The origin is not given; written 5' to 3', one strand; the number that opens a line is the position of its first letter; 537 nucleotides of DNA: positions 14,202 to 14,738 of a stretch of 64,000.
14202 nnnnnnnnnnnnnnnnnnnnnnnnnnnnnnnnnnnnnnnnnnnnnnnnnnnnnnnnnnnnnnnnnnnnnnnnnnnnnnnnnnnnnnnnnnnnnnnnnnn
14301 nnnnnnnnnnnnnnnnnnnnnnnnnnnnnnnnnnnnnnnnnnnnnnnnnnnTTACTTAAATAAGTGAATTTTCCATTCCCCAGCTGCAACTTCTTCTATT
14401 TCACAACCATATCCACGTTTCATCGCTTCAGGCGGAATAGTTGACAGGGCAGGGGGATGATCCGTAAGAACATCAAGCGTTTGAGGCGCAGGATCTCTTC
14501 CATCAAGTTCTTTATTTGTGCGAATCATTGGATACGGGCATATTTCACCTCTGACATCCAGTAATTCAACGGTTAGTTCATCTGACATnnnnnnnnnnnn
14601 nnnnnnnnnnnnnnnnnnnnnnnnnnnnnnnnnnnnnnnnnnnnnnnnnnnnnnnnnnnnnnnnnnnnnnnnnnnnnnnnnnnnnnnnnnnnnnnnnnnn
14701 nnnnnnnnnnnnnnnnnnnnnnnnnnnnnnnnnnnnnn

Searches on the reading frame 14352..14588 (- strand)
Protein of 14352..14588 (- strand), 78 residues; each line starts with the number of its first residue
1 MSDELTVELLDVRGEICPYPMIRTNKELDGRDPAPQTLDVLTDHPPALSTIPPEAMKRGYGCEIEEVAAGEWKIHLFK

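Call 9: find_encoding_contigs(protein=window:14352-14588:-, flank=3000, max_places=10)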
Protein window:14352-14588:- (78 aa): 22 contigs read that carry it; 10 places shown.
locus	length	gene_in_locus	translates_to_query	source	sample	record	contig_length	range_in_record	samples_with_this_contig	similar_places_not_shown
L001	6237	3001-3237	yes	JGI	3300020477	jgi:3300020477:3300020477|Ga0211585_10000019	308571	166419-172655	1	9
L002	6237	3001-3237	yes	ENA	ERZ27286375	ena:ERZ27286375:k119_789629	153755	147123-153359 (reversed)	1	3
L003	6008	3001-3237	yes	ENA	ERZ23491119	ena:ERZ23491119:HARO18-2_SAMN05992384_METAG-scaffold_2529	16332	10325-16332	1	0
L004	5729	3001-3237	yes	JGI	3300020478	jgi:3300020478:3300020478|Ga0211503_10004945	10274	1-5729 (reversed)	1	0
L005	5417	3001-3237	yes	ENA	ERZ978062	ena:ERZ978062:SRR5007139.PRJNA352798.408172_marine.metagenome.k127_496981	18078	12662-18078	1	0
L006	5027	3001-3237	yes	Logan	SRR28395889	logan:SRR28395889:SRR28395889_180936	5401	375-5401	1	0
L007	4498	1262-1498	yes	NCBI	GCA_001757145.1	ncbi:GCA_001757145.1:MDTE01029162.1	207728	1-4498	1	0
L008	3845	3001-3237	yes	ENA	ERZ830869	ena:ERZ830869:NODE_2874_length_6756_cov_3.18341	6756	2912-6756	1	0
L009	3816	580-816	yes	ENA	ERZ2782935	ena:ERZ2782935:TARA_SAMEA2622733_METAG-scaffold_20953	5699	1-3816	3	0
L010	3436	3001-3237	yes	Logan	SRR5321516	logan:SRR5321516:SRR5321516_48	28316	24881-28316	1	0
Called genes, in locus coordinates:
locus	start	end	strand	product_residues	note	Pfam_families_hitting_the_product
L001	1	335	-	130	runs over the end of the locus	-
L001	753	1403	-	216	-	-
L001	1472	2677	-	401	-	PF07995:GSDH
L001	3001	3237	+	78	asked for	PF01206:TusA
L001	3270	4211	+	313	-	PF00581:Rhodanese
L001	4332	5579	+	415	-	PF04143:Sulf_transp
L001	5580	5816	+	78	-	-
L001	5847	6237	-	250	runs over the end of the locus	PF12811:BaxI_1, PF01027:Bax1-I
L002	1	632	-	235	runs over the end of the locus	PF00581:Rhodanese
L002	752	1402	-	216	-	-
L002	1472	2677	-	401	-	PF07995:GSDH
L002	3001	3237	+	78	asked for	PF01206:TusA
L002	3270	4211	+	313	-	PF00581:Rhodanese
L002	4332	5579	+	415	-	PF04143:Sulf_transp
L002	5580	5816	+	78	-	-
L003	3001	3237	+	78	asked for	PF01206:TusA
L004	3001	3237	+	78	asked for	PF01206:TusA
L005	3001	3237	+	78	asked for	PF01206:TusA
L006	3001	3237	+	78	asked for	PF01206:TusA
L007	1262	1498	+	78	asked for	PF01206:TusA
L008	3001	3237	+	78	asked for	PF01206:TusA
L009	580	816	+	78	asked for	PF01206:TusA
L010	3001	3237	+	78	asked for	PF01206:TusA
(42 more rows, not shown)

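Call 16: find_homologous_proteins(query=window:14352-14588:-, max_evalue=1e-10)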
Query window:14352-14588:- (78 aa): 554 proteins with E <= 1e-10 among 585 candidates; the best 120 are listed.
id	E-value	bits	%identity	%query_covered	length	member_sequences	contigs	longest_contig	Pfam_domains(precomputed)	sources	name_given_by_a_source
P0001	1.5e-43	164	95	100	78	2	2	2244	PF01206.23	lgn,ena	-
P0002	1.2e-41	158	91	100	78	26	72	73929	PF01206.23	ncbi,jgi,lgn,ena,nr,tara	ncbi:MAG: sulfurtransferase TusA family protein [Dehalococcoidia bacterium]|jgi:tRNA 2-thiouridine s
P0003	1.7e-37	144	83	100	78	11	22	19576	PF01206.23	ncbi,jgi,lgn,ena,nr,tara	ncbi:MAG: sulfurtransferase TusA family protein [Dehalococcoidia bacterium]|jgi:tRNA 2-thiouridine s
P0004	2.8e-36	141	89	90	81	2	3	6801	PF01206.23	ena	-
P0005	3.1e-36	140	81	100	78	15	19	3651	PF01206.23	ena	-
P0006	5.5e-36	140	83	100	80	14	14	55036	PF01206.23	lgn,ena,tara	tara:strand:+ start:1947 stop:2189 length:243 start_codon:yes stop_codon:yes gene_type:complete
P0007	4.0e-35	137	82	100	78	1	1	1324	PF01206.23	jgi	jgi:tRNA 2-thiouridine synthesizing protein A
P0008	1.6e-34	135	81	100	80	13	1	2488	PF01206.23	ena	-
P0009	1.1e-33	132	81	92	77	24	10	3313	PF01206.23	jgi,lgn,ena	-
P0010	1.3e-33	132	83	88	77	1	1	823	PF01206.23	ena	-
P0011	2.4e-33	131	84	88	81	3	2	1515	PF01206.23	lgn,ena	-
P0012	2.7e-33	131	74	97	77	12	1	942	PF01206.23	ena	-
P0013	3.8e-33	131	74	97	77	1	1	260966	PF01206.23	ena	-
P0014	3.9e-33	131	81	88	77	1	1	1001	PF01206.23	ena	-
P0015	4.1e-33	131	79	100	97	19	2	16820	PF01206.23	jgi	jgi:TusA-related sulfurtransferase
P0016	4.1e-33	131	84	88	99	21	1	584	PF01206.23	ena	-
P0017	5.1e-33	130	79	100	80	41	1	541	PF01206.23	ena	-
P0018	5.1e-33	130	78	97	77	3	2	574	PF01206.23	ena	-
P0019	5.5e-33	130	81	88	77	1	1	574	PF01206.23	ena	-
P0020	6.7e-33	130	81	88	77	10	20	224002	PF01206.23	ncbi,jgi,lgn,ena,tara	ncbi:MAG: sulfurtransferase TusA family protein [Dehalococcoidia bacterium]|tara:strand:- start:1632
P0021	8.6e-33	130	77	100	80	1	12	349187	PF01206.23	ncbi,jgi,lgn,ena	-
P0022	1.3e-32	129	81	88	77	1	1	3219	PF01206.23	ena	-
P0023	1.7e-32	129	78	95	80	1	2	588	PF01206.23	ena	-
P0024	2.4e-32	128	80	88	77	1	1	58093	PF01206.23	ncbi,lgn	-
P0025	3.3e-32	128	80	88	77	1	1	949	PF01206.23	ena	-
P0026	3.6e-32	128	79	94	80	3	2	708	PF01206.23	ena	-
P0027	3.8e-32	127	81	88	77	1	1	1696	PF01206.23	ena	-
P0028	4.6e-32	127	79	96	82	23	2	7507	PF01206.23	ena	-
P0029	6.8e-32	127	79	94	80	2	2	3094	PF01206.23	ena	-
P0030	9.0e-32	126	80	88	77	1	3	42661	PF01206.23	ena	-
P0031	1.2e-31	126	80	88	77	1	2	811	PF01206.23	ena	-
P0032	1.2e-31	126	80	88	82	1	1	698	PF01206.23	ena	-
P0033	1.7e-31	125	75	97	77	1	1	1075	PF01206.23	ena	-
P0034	1.7e-31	125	81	88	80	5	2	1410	PF01206.23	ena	-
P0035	2.1e-31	125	72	100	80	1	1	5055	PF10006.15,PF01206.23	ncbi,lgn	ncbi:MAG: sulfurtransferase TusA family protein [Dehalococcoidia bacterium]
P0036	2.2e-31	125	74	100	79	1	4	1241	PF01206.23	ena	-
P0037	2.2e-31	125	74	100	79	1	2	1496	PF01206.23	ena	-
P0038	2.4e-31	125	74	100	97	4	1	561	PF01206.23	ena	-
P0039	3.6e-31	124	80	88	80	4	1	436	PF01206.23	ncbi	-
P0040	4.6e-31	124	79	96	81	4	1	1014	PF01206.23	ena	-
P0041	6.0e-31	124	73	100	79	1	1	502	PF01206.23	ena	-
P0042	6.0e-31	124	76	100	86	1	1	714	PF01206.23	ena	-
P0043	6.4e-31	124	81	92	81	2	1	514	PF01206.23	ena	-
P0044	6.9e-31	123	75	99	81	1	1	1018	PF01206.23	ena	-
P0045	8.6e-31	123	74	100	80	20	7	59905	PF01206.23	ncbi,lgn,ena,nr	ncbi:MAG: sulfurtransferase TusA family protein [Chloroflexi bacterium]|nr:sulfurtransferase TusA fa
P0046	1.2e-30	123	72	100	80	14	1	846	PF10006.15,PF01206.23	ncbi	-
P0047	1.2e-30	123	74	100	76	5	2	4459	PF01206.23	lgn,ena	-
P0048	1.2e-30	123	71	99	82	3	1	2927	PF01206.23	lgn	-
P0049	1.3e-30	123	79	90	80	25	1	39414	PF01206.23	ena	-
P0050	1.5e-30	122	73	96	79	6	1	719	PF01206.23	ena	-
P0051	1.6e-30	122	73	100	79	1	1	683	PF01206.23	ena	-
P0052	2.4e-30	122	73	100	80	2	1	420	PF01206.23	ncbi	-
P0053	2.9e-30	121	80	88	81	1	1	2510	PF01206.23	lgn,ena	-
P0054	3.5e-30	121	73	99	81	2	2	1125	PF01206.23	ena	-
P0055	3.8e-30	121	75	92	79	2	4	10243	PF01206.23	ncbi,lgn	-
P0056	4.1e-30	121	73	100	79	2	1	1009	PF10006.15,PF01206.23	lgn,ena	-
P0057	6.8e-30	120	73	99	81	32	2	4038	PF01206.23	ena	-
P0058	7.1e-30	120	75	96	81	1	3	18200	PF01206.23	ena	-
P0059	1.1e-29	120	73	99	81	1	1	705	PF01206.23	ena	-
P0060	1.1e-29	120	71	99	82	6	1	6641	PF01206.23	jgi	jgi:tRNA 2-thiouridine synthesizing protein A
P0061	1.1e-29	120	73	99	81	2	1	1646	PF01206.23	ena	-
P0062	1.9e-29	119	73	100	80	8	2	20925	PF01206.23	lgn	-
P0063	1.9e-29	119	71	99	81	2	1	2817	PF01206.23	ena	-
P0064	2.0e-29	119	74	99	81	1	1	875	PF01206.23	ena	-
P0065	2.0e-29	119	68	100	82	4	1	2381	PF10006.15,PF01206.23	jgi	jgi:TusA-related sulfurtransferase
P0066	2.6e-29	118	71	99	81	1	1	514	PF01206.23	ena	-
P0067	2.7e-29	118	69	99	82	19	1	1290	PF01206.23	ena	-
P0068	3.3e-29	118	71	100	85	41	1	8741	PF01206.23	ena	-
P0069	3.9e-29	118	69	100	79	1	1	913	PF01206.23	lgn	-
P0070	4.5e-29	118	72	100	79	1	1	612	PF01206.23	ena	-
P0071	7.3e-29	117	69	100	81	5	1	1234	PF01206.23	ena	-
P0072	9.3e-29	117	70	99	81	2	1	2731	PF01206.23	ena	-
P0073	9.5e-29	117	75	88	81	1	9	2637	PF01206.23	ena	-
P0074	2.5e-28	115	70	99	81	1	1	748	PF01206.23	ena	-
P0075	3.3e-28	115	71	100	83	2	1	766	PF01206.23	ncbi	-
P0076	4.3e-28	115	68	100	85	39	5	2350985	PF01206.23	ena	-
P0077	7.4e-28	114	70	99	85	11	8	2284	PF01206.23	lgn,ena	-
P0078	8.8e-28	114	67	100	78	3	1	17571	PF01206.23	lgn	-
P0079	1.0e-27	113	80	78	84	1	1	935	PF01206.23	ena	-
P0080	1.7e-27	113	75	88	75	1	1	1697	PF01206.23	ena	-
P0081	1.7e-27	113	71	92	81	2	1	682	PF10006.15,PF01206.23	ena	-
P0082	1.9e-27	112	75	91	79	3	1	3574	PF01206.23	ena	-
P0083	2.2e-27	112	67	100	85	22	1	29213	PF01206.23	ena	-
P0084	2.8e-27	112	71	100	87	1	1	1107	PF10006.15,PF01206.23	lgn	-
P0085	2.9e-27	112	68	99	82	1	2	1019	PF01206.23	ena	-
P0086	3.4e-27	112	67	100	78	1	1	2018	PF01206.23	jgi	jgi:tRNA 2-thiouridine synthesizing protein A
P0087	3.4e-27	112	66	97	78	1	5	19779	PF01206.23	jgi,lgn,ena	jgi:TusA-related sulfurtransferase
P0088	3.6e-27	112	71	90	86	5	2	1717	PF01206.23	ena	-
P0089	4.7e-27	111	67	100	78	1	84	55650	PF01206.23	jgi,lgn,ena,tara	jgi:TusA-related sulfurtransferase|tara:strand:- start:398 stop:634 length:237 start_codon:yes stop_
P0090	4.7e-27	111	92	76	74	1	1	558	PF01206.23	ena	-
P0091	5.9e-27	111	70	94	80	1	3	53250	PF01206.23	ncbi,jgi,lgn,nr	ncbi:MAG: sulfurtransferase TusA family protein [Chloroflexi bacterium]|nr:sulfurtransferase TusA fa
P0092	6.7e-27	111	67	100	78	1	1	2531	PF01206.23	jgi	jgi:tRNA 2-thiouridine synthesizing protein A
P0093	1.1e-26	110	66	99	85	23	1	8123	PF01206.23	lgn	-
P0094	1.7e-26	109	67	100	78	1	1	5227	PF01206.23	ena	-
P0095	1.8e-26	109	67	100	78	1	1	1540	PF01206.23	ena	-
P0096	1.8e-26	109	67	100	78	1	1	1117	PF01206.23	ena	-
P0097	2.1e-26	109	69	92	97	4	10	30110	PF01206.23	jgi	jgi:TusA-related sulfurtransferase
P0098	2.4e-26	109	65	100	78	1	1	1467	PF01206.23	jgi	jgi:TusA-related sulfurtransferase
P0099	2.4e-26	109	65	100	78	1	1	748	PF01206.23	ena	-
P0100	2.5e-26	109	67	100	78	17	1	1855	PF01206.23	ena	-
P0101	2.6e-26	109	65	100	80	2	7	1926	PF01206.23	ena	-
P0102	2.8e-26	109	65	100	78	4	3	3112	PF01206.23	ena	-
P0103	4.8e-26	108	65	100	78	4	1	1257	PF01206.23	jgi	-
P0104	4.8e-26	108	64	100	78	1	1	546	PF01206.23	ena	-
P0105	4.9e-26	108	65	100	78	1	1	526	PF01206.23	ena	-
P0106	5.0e-26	108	66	99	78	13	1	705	PF01206.23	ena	-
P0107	5.5e-26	108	68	94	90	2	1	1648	PF01206.23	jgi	jgi:tRNA 2-thiouridine synthesizing protein A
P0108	5.8e-26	108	67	92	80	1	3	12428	PF01206.23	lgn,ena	-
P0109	6.3e-26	108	66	99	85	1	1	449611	PF01206.23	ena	-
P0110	6.7e-26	108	65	100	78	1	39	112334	PF01206.23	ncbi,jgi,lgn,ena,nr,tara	ncbi:MAG: sulfurtransferase TusA family protein [Dehalococcoidia bacterium]|jgi:TusA-related sulfurt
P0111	6.8e-26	108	65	100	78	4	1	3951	PF01206.23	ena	-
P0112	7.1e-26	107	64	100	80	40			PF01206.23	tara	tara:strand:- start:1 stop:243 length:243 start_codon:yes stop_codon:yes gene_type:complete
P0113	9.0e-26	107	68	92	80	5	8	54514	PF01206.23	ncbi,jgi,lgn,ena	jgi:tRNA 2-thiouridine synthesizing protein A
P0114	9.1e-26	107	65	100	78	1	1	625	PF01206.23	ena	-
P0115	9.2e-26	107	68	92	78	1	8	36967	PF01206.23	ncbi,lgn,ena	-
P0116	1.0e-25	107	71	90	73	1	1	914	PF01206.23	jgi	jgi:TusA-related sulfurtransferase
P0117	1.1e-25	107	67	92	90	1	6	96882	PF01206.23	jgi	jgi:tRNA 2-thiouridine synthesizing protein A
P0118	1.3e-25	107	65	100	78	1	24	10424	PF01206.23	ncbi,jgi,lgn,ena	ncbi:MAG: sulfurtransferase TusA family protein [Dehalococcoidia bacterium]|jgi:TusA-related sulfurt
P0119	1.7e-25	106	64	100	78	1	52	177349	PF01206.23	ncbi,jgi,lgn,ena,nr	ncbi:MAG: sulfurtransferase TusA family protein [Chloroflexi bacterium]|jgi:TusA-related sulfurtrans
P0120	1.7e-25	106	64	100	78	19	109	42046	PF01206.23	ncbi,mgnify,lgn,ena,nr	ncbi:MAG TPA: sulfurtransferase TusA family protein [Acidobacteria bacterium]|mgnify:FL=1|nr:hypothe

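Call 17: find_encoding_contigs(protein=P0002, flank=2500, max_places=5)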
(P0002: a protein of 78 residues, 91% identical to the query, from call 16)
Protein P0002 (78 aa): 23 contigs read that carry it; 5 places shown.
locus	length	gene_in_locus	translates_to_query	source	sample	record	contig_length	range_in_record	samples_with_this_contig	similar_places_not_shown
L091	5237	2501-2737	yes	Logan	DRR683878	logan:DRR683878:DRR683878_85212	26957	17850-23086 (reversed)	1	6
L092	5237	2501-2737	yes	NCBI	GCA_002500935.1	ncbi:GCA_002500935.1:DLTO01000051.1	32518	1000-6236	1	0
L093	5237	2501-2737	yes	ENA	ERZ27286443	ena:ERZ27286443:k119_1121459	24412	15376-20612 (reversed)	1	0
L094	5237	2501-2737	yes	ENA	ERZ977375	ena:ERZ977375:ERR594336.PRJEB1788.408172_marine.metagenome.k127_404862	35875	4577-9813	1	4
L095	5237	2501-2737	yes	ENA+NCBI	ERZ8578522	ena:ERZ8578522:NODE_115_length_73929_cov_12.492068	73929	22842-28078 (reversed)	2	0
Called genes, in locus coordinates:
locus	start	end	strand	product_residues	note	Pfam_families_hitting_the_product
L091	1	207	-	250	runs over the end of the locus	PF01261:AP_endonuc_2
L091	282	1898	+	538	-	PF01019:G_glu_transpept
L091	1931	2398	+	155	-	PF00075:RNase_H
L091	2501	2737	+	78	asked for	PF01206:TusA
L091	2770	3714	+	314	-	PF00581:Rhodanese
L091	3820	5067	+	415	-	PF04143:Sulf_transp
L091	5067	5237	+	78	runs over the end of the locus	-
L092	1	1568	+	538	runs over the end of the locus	PF01019:G_glu_transpept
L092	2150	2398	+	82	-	PF00075:RNase_H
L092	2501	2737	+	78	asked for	PF01206:TusA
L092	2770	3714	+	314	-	PF00581:Rhodanese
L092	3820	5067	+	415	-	PF04143:Sulf_transp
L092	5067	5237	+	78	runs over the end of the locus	-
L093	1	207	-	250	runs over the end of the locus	PF01261:AP_endonuc_2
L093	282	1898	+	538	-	PF01019:G_glu_transpept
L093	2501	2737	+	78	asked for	PF01206:TusA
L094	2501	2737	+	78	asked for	PF01206:TusA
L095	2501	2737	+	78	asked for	PF01206:TusA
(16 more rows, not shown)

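Call 18: find_encoding_contigs(protein=P0003, flank=2500, max_places=5)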
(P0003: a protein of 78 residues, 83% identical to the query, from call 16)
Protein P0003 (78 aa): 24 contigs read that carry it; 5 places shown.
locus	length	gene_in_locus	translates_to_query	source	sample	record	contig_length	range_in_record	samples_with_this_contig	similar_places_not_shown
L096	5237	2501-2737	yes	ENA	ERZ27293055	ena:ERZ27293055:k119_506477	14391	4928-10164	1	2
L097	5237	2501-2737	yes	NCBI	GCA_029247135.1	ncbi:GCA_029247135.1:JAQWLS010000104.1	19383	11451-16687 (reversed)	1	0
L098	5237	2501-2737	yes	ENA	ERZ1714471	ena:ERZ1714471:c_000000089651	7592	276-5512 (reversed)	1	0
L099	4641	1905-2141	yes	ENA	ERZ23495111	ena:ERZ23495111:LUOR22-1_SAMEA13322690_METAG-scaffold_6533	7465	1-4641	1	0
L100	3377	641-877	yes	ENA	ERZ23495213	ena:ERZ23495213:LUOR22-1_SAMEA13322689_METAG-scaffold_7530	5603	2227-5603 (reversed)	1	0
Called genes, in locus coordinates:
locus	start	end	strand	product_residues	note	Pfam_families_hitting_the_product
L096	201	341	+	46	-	PF08534:Redoxin (weak), PF00578:AhpC-TSA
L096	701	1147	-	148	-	PF01243:PNPOx_N, PF12900:Pyridox_ox_2 (weak)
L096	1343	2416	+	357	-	PF00296:Bac_luciferase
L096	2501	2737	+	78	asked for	PF01206:TusA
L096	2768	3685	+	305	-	PF00581:Rhodanese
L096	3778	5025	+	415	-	PF04143:Sulf_transp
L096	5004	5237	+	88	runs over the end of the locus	-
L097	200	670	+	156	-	-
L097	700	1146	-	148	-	PF01243:PNPOx_N, PF12900:Pyridox_ox_2 (weak)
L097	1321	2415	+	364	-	PF00296:Bac_luciferase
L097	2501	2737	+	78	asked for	PF01206:TusA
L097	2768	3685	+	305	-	PF00581:Rhodanese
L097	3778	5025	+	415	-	PF04143:Sulf_transp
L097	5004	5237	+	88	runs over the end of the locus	-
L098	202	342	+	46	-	PF08534:Redoxin (weak), PF00578:AhpC-TSA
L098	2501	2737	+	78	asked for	PF01206:TusA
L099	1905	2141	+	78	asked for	PF01206:TusA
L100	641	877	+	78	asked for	PF01206:TusA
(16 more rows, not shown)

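Call 19: find_encoding_contigs(protein=P0006, flank=2500, max_places=5)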
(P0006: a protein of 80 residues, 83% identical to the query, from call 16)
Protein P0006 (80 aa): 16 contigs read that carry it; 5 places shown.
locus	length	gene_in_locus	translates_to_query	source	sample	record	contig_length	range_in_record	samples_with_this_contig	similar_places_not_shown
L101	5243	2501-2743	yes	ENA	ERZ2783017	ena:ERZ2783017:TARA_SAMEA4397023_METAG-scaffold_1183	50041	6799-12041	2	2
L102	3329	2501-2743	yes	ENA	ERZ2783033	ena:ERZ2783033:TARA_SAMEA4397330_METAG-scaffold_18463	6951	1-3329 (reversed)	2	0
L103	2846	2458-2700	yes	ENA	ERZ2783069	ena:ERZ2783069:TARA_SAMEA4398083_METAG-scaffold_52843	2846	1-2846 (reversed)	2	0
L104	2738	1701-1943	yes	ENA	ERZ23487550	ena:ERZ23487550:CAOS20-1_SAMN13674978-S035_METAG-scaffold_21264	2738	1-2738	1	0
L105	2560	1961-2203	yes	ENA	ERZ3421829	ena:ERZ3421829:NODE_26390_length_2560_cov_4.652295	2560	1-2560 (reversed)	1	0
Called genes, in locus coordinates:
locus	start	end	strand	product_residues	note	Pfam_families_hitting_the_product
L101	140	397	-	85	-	-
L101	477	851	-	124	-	-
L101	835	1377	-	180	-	-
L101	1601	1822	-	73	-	-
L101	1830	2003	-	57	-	-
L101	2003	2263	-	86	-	-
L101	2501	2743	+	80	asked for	PF01206:TusA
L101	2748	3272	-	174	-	-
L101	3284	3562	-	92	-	-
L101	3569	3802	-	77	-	-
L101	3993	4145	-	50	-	-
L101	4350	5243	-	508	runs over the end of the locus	PF04586:Peptidase_S78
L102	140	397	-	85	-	-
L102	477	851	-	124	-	-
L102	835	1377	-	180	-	-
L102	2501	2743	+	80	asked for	PF01206:TusA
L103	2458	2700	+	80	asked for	PF01206:TusA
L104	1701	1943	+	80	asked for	PF01206:TusA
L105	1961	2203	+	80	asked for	PF01206:TusA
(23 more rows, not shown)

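Call 20: find_encoding_contigs(protein=P0020, flank=2500, max_places=5)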
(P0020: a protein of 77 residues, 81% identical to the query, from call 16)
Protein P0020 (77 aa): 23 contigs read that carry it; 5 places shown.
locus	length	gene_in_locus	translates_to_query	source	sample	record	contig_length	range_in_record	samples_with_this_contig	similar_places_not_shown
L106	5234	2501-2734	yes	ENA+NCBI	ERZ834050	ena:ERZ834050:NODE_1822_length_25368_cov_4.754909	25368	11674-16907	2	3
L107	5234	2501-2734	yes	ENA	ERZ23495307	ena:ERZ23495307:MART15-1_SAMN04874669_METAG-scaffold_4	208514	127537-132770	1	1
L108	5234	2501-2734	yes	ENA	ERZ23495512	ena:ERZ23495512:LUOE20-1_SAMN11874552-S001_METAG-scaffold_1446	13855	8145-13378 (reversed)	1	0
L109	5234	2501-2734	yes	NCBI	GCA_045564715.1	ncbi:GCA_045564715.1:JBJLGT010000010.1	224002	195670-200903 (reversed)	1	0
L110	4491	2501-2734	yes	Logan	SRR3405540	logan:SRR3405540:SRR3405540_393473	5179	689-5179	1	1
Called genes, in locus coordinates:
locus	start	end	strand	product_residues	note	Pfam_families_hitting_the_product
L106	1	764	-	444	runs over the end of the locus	PF00202:Aminotran_3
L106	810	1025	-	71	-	-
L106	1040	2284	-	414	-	PF04143:Sulf_transp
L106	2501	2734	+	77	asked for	PF01206:TusA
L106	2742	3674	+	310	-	PF00581:Rhodanese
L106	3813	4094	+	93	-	PF01243:PNPOx_N (weak)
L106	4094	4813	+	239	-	PF13175:AAA_15 (faint), PF00005:ABC_tran, PF13304:AAA_21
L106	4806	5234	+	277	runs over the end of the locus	-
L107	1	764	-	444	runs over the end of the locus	PF00202:Aminotran_3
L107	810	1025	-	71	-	-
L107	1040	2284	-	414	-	PF04143:Sulf_transp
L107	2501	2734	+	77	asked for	PF01206:TusA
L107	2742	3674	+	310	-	PF00581:Rhodanese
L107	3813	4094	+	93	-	PF01243:PNPOx_N (weak)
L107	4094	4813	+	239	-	PF13175:AAA_15 (faint), PF00005:ABC_tran, PF13304:AAA_21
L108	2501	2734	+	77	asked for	PF01206:TusA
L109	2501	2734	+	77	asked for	PF01206:TusA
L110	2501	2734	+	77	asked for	PF01206:TusA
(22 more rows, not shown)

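Call 23: find_encoding_contigs(protein=P0021, flank=2500, max_places=4)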
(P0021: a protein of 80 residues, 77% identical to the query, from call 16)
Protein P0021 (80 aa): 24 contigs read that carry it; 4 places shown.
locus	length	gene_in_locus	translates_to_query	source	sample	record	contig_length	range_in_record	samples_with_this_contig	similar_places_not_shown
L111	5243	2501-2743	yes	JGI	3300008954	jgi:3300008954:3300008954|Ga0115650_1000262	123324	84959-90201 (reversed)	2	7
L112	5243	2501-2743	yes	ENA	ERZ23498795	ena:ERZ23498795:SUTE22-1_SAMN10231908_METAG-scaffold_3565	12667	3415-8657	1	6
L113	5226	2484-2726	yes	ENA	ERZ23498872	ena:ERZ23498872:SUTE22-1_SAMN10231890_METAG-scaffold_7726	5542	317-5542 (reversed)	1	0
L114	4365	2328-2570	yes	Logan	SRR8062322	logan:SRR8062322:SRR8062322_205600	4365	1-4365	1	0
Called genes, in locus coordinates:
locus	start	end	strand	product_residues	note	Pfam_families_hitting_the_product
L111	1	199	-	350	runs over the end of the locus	PF00296:Bac_luciferase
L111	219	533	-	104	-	PF07883:Cupin_2 (weak)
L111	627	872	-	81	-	-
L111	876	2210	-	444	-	PF04143:Sulf_transp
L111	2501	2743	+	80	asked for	PF01206:TusA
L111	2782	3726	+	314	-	PF00581:Rhodanese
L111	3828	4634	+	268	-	PF00106:adh_short, PF13561:adh_short_C2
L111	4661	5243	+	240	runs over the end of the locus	PF00149:Metallophos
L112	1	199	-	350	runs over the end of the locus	PF00296:Bac_luciferase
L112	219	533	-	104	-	PF07883:Cupin_2 (weak)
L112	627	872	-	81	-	-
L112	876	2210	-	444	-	PF04143:Sulf_transp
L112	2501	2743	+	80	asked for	PF01206:TusA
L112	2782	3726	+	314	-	PF00581:Rhodanese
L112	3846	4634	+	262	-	PF00106:adh_short, PF13561:adh_short_C2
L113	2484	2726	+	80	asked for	PF01206:TusA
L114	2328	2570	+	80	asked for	PF01206:TusA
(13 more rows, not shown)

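Call 24: find_encoding_contigs(protein=P0013, flank=2500, max_places=4)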
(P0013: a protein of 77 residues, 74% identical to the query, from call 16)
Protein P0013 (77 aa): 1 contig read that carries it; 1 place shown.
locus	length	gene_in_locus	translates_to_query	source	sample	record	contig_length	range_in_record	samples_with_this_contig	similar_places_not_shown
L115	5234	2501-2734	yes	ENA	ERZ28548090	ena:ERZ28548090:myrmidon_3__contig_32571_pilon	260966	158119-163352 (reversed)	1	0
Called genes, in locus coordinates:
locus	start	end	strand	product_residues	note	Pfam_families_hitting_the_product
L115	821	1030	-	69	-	-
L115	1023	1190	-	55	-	PF04143:Sulf_transp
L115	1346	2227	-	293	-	PF04143:Sulf_transp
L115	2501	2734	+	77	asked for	PF01206:TusA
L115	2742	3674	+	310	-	PF00581:Rhodanese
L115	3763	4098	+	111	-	PF01243:PNPOx_N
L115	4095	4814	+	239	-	PF13175:AAA_15 (faint), PF00005:ABC_tran, PF13304:AAA_21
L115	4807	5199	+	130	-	-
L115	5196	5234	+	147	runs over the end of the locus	-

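Call 25: find_encoding_contigs(protein=P0045, flank=2500, max_places=4)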
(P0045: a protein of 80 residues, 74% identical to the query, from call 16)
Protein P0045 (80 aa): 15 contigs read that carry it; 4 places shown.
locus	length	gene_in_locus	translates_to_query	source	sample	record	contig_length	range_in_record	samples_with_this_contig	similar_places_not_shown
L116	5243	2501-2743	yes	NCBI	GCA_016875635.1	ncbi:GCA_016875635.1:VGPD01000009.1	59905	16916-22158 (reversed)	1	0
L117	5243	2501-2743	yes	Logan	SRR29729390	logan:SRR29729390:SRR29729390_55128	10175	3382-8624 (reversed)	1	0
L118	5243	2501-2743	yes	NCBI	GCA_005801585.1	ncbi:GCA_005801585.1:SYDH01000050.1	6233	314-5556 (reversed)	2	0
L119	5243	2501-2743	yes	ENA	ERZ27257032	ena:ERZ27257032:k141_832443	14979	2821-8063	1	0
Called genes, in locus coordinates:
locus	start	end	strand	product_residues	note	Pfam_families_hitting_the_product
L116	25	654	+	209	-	PF00149:Metallophos (weak), PF12850:Metallophos_2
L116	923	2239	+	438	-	PF04143:Sulf_transp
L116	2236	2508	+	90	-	-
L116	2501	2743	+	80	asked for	PF01206:TusA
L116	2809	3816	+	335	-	PF00581:Rhodanese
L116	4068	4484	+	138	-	-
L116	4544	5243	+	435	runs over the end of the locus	PF07690:MFS_1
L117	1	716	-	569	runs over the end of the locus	PF00496:SBP_bac_5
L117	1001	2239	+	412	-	PF04143:Sulf_transp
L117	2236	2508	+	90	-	-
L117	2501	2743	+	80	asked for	PF01206:TusA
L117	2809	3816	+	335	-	PF00581:Rhodanese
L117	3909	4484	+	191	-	-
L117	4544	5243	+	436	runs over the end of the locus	PF07690:MFS_1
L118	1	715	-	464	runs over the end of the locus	?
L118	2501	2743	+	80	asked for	PF01206:TusA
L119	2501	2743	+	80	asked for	PF01206:TusA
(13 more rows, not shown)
